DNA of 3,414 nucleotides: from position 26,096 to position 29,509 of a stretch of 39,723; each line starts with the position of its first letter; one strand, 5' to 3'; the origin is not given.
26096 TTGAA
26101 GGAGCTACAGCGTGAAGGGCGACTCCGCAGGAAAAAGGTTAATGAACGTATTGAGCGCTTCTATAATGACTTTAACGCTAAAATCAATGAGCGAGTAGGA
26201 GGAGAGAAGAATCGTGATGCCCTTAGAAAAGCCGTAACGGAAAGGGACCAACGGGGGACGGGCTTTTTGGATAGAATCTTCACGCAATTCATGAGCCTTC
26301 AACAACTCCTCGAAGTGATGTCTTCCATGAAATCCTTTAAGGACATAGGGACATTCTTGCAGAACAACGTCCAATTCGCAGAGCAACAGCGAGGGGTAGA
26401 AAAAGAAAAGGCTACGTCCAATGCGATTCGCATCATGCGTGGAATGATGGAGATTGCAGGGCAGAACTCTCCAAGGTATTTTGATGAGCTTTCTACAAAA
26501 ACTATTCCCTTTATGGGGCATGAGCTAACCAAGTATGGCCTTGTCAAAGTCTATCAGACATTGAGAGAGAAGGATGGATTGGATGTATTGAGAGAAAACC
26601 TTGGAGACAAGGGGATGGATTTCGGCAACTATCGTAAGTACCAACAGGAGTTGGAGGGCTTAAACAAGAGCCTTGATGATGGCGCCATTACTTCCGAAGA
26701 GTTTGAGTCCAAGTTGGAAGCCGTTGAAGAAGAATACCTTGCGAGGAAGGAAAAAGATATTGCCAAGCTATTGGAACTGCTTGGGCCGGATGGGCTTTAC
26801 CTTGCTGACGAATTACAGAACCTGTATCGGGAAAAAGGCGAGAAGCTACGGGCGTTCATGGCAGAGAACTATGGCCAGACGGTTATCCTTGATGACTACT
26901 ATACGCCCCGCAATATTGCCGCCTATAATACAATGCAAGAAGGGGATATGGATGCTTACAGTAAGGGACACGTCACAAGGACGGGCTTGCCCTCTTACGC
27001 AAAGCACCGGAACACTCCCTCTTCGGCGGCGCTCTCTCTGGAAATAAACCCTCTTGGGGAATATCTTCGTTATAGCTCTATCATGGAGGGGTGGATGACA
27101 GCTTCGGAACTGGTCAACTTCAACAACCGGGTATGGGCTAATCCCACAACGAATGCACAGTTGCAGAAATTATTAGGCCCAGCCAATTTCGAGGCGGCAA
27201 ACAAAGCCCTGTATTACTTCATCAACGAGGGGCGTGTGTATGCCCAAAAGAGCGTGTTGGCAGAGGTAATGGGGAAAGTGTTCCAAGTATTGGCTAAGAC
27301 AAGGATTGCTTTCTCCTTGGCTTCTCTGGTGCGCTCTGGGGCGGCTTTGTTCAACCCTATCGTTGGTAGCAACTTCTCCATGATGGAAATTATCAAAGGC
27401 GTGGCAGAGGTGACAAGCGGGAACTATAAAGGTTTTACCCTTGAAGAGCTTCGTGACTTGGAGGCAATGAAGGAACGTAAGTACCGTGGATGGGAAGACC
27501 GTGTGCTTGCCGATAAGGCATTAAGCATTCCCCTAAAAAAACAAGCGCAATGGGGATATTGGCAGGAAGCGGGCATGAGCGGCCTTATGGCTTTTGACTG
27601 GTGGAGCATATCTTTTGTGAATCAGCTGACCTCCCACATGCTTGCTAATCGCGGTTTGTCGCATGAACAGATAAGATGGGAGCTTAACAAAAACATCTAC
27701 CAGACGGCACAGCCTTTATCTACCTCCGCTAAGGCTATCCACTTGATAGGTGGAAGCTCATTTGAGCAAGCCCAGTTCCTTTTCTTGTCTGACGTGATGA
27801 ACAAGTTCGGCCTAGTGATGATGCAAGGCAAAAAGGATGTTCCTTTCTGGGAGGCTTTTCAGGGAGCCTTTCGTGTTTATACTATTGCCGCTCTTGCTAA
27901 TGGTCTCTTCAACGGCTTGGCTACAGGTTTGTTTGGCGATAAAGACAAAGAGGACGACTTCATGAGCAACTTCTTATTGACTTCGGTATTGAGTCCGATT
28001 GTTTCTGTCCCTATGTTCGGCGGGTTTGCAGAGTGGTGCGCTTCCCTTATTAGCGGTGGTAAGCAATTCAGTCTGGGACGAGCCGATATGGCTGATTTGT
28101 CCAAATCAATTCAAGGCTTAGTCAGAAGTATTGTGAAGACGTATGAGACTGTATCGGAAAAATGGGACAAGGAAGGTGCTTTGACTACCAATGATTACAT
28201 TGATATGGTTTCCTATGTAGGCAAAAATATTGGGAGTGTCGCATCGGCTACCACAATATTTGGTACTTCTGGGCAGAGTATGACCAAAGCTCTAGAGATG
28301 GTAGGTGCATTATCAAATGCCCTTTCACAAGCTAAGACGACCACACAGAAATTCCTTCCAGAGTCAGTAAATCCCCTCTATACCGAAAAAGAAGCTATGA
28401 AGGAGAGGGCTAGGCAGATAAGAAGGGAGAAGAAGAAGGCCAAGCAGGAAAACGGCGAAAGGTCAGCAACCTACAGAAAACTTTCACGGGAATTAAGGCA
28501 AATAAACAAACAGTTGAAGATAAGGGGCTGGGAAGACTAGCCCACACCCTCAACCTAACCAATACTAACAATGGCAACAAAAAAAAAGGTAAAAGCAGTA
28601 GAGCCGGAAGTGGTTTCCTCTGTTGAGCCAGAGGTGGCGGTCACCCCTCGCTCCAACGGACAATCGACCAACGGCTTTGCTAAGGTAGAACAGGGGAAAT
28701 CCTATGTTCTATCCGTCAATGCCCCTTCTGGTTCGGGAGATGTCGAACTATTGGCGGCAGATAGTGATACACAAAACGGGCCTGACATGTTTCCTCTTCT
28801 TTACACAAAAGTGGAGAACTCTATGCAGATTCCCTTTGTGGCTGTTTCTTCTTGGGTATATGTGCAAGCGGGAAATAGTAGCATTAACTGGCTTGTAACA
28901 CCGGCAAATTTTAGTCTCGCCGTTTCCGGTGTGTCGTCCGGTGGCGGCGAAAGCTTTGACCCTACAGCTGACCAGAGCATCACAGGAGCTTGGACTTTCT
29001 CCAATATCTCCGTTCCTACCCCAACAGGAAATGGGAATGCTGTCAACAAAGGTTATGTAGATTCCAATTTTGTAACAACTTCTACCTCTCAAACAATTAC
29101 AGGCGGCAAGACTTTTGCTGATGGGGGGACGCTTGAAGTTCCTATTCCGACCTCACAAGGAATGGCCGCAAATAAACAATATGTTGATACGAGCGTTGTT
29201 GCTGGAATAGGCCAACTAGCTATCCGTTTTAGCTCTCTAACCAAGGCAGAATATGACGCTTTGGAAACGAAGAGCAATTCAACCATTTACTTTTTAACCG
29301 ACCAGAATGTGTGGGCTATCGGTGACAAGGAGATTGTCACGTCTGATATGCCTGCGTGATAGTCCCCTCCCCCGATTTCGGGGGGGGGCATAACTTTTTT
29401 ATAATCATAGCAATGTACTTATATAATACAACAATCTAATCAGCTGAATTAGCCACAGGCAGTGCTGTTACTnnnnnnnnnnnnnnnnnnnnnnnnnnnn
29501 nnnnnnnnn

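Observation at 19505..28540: P22/T7-like trio of putative internal ejection proteins, including an unusually large member of about 2053 aa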

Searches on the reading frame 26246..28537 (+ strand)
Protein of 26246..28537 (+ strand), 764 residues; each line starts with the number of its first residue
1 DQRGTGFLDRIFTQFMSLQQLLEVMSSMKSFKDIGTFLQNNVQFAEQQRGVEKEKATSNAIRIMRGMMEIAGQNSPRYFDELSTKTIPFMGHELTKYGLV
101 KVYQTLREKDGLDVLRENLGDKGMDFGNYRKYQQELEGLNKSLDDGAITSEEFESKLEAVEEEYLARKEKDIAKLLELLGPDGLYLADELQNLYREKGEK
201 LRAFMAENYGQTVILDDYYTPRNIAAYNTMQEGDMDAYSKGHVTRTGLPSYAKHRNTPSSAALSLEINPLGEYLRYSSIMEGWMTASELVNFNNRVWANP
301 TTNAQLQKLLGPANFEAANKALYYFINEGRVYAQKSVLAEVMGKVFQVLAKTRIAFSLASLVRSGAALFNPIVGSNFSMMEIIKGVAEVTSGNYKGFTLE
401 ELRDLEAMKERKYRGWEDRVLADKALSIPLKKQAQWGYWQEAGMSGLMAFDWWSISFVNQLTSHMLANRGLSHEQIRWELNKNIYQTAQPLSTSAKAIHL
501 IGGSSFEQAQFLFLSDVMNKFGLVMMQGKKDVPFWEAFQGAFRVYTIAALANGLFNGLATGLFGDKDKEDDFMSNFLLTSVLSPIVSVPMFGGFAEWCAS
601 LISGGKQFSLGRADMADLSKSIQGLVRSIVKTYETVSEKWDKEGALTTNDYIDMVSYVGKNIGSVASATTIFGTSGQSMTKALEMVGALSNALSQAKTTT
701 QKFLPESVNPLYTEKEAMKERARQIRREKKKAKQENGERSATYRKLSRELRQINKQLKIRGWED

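Call 46: find_related_loci(query=A3, collection=viral_contigs, flank=10000)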
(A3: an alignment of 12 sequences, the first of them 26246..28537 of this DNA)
Query A3 (764 aa) in viral_contigs; peptide patterns used: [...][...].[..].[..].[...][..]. (x = any residue, [..] = any of these).
72 stretches matched a pattern; 23 encode a relative of the query (tblastn E <= 1e-3); 23 distinct loci.
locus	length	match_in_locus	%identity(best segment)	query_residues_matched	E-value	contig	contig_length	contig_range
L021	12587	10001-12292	100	1-764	0e+0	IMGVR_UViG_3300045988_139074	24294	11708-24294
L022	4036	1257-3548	100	1-764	0e+0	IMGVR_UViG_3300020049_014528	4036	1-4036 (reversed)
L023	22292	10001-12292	99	1-764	0e+0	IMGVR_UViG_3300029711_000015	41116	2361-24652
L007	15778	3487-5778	99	1-764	0e+0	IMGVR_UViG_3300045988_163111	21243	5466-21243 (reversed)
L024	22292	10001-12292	100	1-764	0e+0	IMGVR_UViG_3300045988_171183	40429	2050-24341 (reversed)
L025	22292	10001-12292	100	1-764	0e+0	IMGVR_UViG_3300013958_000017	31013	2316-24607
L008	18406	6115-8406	99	1-764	0e+0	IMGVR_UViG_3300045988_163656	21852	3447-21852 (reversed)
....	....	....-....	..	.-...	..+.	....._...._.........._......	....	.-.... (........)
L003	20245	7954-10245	99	1-764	0e+0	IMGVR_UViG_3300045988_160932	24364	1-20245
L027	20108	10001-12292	98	1-764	0e+0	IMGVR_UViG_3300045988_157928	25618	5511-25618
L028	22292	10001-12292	97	1-764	0e+0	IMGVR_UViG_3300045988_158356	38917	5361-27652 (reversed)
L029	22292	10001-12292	99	1-764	0e+0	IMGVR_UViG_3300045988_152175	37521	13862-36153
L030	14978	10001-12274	86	1-764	0e+0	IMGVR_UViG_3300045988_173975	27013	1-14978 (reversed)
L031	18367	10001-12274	86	1-764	0e+0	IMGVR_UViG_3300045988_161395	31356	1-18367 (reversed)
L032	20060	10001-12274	86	1-764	0e+0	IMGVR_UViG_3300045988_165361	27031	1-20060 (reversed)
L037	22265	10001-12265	36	8-763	1e-151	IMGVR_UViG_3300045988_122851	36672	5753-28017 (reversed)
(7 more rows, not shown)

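Call 57: predict_structure(alignment_id=A3)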
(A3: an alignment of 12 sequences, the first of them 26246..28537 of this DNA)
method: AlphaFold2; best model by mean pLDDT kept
length: 764 residues; sequences in the alignment: 12
mean_pLDDT: 62.3   pTM: 0.44
mean pLDDT of the five models: 62.3, 58.5, 57.3, 55.0, 54.2
residues with pLDDT >= 90: 52; 70-90: 288; 50-70: 136; < 50: 288
segments of 3 or more residues with pLDDT < 50: 1-12, 226-235, 334-368, 370-374, 413-447, 489-522, 556-633, 644-709
pLDDT, mean of each block of 10 residues (from residue 1): 39 54 70 77 78 78 84 76 84 88 87 83 84 91 88 90 93 93 92 88 82 71 53 49 65 65 73 82 85 80 76 72 71 43 35 41 46 53 70 76 69 46 42 38 48 69 79 78 56 32 32 37 50 57 52 49 42 44 39 39 37 28 41 47 46 44 40 34 37 42 46 69 86 78 83 76 63
secondary structure, 60 per line:
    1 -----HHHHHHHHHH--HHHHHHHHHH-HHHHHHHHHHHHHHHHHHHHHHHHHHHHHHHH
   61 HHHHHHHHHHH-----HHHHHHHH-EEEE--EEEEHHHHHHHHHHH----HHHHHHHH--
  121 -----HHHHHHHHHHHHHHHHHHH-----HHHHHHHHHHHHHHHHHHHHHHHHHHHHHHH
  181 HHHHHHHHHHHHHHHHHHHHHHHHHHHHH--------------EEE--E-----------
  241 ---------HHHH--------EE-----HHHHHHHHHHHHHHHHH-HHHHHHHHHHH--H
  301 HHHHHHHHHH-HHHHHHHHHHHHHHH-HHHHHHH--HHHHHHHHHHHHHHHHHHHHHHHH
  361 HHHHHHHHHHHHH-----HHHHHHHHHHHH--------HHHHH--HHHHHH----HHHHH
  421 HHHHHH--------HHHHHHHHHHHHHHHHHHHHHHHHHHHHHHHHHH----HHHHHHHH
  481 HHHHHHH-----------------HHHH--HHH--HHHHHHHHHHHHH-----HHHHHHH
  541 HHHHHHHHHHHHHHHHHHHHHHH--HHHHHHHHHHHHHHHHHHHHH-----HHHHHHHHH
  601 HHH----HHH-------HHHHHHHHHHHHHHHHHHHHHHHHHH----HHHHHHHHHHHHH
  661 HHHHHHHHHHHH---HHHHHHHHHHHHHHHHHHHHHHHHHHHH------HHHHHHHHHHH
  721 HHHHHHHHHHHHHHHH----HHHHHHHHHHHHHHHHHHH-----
elements in order (helices of 4 or more, strands of 3 or more residues): H6-15 H18-27 H29-71 H77-84 E86-89 E92-95 H96-106 H111-118 H126-144 H150-209 E224-226 H250-253 H269-285 H287-297 H300-310 H312-326 H328-334 H337-373 H379-390 H399-403 H406-411 H416-426 H435-468 H473-487 H505-508 H516-528 H534-563 H566-586 H592-603 H618-643 H648-672 H676-703 H710-736 H741-759

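Call 59: fold_search(model_id=the predicted structure, library=pdb)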
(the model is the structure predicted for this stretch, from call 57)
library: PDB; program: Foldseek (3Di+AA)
matches with E <= 10: 31; with E <= 0.001: 0
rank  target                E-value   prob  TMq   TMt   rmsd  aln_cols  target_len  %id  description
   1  6iu3                  2.6e+00  0.15  0.10  0.27  23.9       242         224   13  Crystal structure of iron transporter VIT1 with zinc ions (released 2019-02-06)
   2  6mxt_A                3.0e+00  0.06  0.08  0.13  23.5       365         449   10  Crystal structure of human beta2 adrenergic receptor bound to salmeterol and Nb71 (released 2018-11-14)
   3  5jqh_B                3.0e+00  0.05  0.09  0.13  22.5       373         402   10  Structure of beta2 adrenoceptor bound to carazolol and inactive-state stabilizing nanobody, Nb60 (released 2016-07-13)
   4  7bu7_A                3.3e+00  0.06  0.08  0.13  23.5       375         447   14  Structure of human beta1 adrenergic receptor bound to BI-167107 and nanobody 6B9 (released 2020-12-02)
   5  5jqh_A                3.4e+00  0.05  0.09  0.14  22.3       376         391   11  Structure of beta2 adrenoceptor bound to carazolol and inactive-state stabilizing nanobody, Nb60 (released 2016-07-13)
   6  7w5a_I                3.7e+00  0.03  0.09  0.10  37.1       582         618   12  The cryo-EM structure of human pre-C*-II complex (released 2022-06-22)
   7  7q2x_D                4.2e+00  0.02  0.08  0.07  37.0       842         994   12  Cryo-EM structure of clamped S.cerevisiae condensin-DNA complex (Form I) (released 2022-03-23)
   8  4qkx_A                4.4e+00  0.03  0.09  0.12  22.9       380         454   11  Structure of beta2 adrenoceptor bound to a covalent agonist and an engineered nanobody (released 2014-07-23)
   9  9l5s_I                4.4e+00  0.03  0.08  0.09  30.4       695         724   11  Cryo-EM structure of the thermophile spliceosome (state B*Q1) (released 2025-03-12)
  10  7rdr_A                4.8e+00  0.03  0.08  0.11  30.2       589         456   11  Circular tandem repeat protein with novel repeat topology and enhanced subunit contact surfaces (released 2021-09-01)
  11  8ro2_I                5.0e+00  0.02  0.09  0.09  37.3       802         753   11  Integrative Structure of the human intron lariat Spliceosome (ILS'') (released 2024-09-18)
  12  4buj_B                5.0e+00  0.02  0.09  0.07  34.6       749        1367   12  Crystal structure of the S. cerevisiae Ski2-3-8 complex (released 2013-08-28)
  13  5f0k_E                5.6e+00  0.04  0.09  0.13  23.0       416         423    8  Structure of VPS35 N terminal region (released 2016-12-07)
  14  7sqc_W0               5.6e+00  0.01  0.06  0.05  97.6       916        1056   11  Ciliary C1 central pair apparatus isolated from Chlamydomonas reinhardtii (released 2022-04-13)
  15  1dcn_C                6.4e+00  0.02  0.07  0.11  33.0       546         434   11  INACTIVE MUTANT H162N OF DELTA 2 CRYSTALLIN WITH BOUND ARGININOSUCCINATE (released 1999-04-27)
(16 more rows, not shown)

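Call 72: fold_search(model_id=the predicted structure, library=viral)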
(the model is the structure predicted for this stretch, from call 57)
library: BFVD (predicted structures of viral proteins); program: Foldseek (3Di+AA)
matches with E <= 10: 162; with E <= 0.001: 19
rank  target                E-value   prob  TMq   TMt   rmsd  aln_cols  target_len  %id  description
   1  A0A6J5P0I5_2          5.6e-09  1.00  0.32  0.18  23.4       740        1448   13  ART-PolyVal-like domain-containing protein [uncultured Caudovirales phage]
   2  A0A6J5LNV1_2          2.3e-08  1.00  0.33  0.19  22.6       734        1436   14  N-acetyltransferase domain-containing protein [uncultured Caudovirales phage]
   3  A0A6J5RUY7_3          6.1e-08  1.00  0.26  0.20  25.9       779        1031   16  ART-PolyVal-like domain-containing protein [uncultured Caudovirales phage]
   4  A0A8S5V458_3          6.4e-08  1.00  0.32  0.24  26.8       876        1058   12  PolyVal ADP-Ribosyltransferase [Myoviridae sp. ct8iP21]
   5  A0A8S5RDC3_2          8.5e-08  1.00  0.26  0.16  23.5       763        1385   15  Crystallin beta/gamma motif-containing protein [virus sp. ctd0M1]
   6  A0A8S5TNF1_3          1.9e-07  1.00  0.31  0.21  27.6       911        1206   14  Large polyvalent protein-associated domain-containing protein [Podoviridae sp. ct90d35]
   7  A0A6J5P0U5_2          3.1e-07  1.00  0.30  0.21  25.5       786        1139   13  Uncharacterized protein [uncultured Caudovirales phage]
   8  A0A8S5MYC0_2          3.5e-06  1.00  0.31  0.17  25.6       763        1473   12  Nuclease [Myoviridae sp. ctRRy11]
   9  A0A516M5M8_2          8.6e-06  1.00  0.30  0.17  26.9       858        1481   14  (no name in the UniProt tables at hand)
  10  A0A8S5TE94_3          1.2e-05  1.00  0.25  0.17  26.6       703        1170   13  Type I restriction enzyme [Podoviridae sp. ctzXp5]
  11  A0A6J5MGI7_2          1.9e-05  1.00  0.32  0.20  21.6       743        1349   13  Uncharacterized protein [uncultured Caudovirales phage]
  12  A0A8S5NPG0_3          2.0e-05  1.00  0.27  0.19  26.2       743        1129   14  Crystallin beta/gamma motif-containing protein [Myoviridae sp. ct2th6]
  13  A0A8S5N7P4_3          2.1e-05  1.00  0.28  0.19  24.7       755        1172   11  Nuclease [Myoviridae sp. ctiBE32]
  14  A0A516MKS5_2          2.5e-05  1.00  0.26  0.20  26.9       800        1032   12  (no name in the UniProt tables at hand)
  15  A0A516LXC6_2          2.7e-05  1.00  0.29  0.19  22.8       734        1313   13  (no name in the UniProt tables at hand)
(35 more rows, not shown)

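Call 91: search_protein_families(library=phrogs, proteins=[L037:3261-4190:+, L037:4192-6183:+], max_evalue=0.01)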
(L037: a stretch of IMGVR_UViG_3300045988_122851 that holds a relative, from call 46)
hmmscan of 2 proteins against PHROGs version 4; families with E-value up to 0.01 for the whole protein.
L037:3261-4190:+ (309 aa): 2 families
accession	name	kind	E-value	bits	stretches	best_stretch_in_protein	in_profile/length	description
phrog_594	-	unknown function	0.0014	20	1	241-306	20-82/85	-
phrog_22557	-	unknown function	0.0057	17.7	0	262-307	14-58/136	-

L037:4192-6183:+ (663 aa): 0 families

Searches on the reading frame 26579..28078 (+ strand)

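Call 14: search_protein_families(library=phrogs, proteins=[window:26579-28078:+], max_evalue=5)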
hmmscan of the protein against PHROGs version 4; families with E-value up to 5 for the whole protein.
window:26579-28078:+ (500 aa): 2 families
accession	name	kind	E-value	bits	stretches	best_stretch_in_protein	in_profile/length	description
phrog_31023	-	unknown function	0.078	12.2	1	18-53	249-284/831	-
phrog_888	-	unknown function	0.2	12.4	1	23-45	242-264/271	-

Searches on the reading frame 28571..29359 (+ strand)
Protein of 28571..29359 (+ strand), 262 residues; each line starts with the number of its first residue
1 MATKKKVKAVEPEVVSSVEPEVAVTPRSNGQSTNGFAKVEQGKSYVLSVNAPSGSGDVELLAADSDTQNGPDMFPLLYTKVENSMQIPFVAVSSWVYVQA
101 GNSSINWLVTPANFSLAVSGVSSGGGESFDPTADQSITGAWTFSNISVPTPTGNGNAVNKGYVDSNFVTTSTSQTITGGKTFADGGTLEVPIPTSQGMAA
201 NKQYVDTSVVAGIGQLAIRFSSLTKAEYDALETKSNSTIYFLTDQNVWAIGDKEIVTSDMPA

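Call 4: search_protein_families(library=pfam, proteins=[window:28571-29359:+], max_evalue=0.1)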
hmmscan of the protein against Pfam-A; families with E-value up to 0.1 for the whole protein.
window:28571-29359:+ (262 aa): 2 families
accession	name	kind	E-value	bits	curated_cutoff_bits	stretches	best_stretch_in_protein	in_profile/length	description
PF24243.1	Phage_tail_C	-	7.7e-07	28.8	23.7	1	223-243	6-26/26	Phage tail tip domain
PF17912.7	OB_MalK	-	0.075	14.4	27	0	177-213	13-48/53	MalK OB fold domain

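Call 5: search_protein_families(library=phrogs, proteins=[window:28571-29359:+], max_evalue=0.01)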
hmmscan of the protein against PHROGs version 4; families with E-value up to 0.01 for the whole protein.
window:28571-29359:+ (262 aa): 2 families
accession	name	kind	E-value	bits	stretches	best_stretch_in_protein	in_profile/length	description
phrog_38418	-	unknown function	6.1e-07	29.7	1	169-210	48-89/472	-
phrog_31410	-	unknown function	5.6e-05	22.3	0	167-212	116-158/955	-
